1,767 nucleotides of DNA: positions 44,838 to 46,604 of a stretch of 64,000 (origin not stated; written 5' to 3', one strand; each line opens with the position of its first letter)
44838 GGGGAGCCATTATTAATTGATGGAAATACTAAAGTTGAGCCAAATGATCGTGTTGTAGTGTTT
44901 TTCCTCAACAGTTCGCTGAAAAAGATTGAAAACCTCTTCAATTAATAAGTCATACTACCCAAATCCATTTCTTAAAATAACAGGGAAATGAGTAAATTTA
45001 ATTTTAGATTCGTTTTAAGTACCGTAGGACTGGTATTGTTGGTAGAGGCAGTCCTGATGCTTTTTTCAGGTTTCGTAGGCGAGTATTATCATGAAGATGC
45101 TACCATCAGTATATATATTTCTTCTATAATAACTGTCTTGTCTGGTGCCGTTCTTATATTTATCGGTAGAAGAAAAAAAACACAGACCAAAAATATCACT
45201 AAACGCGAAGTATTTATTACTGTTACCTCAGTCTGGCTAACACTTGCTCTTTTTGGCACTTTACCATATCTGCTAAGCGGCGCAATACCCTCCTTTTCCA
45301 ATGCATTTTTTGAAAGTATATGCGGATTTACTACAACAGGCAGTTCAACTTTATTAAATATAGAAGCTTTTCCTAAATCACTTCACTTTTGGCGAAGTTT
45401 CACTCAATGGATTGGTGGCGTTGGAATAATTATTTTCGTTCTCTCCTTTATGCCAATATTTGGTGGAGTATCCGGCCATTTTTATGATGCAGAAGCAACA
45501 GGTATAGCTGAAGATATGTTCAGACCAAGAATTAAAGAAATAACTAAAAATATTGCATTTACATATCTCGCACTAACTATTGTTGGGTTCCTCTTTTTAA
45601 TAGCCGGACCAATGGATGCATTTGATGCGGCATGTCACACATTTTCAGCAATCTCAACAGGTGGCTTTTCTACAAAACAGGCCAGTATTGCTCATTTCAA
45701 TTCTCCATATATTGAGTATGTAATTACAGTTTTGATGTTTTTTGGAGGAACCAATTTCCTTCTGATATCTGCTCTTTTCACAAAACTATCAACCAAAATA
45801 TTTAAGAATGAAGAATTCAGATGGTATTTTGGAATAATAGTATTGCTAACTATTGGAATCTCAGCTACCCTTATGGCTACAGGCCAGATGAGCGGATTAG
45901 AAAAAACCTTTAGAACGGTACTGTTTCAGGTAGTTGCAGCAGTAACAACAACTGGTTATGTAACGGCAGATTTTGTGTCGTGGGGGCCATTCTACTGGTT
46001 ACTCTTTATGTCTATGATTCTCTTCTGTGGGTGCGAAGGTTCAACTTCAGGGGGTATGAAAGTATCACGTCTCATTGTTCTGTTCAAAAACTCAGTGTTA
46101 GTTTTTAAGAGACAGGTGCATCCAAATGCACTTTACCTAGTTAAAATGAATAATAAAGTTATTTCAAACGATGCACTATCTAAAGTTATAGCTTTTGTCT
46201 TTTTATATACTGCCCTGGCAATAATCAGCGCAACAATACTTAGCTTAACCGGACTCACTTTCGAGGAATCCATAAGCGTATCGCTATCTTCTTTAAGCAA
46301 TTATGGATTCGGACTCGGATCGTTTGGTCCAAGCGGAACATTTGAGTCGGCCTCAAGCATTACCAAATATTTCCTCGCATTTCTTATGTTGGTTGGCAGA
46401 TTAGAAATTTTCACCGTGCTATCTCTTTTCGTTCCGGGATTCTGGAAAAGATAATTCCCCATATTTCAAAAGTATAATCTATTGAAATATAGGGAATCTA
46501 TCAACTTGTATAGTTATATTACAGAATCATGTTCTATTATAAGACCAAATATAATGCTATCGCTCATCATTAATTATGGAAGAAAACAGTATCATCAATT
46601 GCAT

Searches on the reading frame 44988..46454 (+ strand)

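Call 7: search_protein_families(library=pfam, proteins=[window:44988-46454:+])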
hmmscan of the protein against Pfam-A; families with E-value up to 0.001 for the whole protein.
window:44988-46454:+ (488 aa): 1 family
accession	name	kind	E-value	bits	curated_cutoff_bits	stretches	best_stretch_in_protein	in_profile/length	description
PF02386.22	TrkH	-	1.6e-52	179.1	27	1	45-482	8-491/502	Cation transport protein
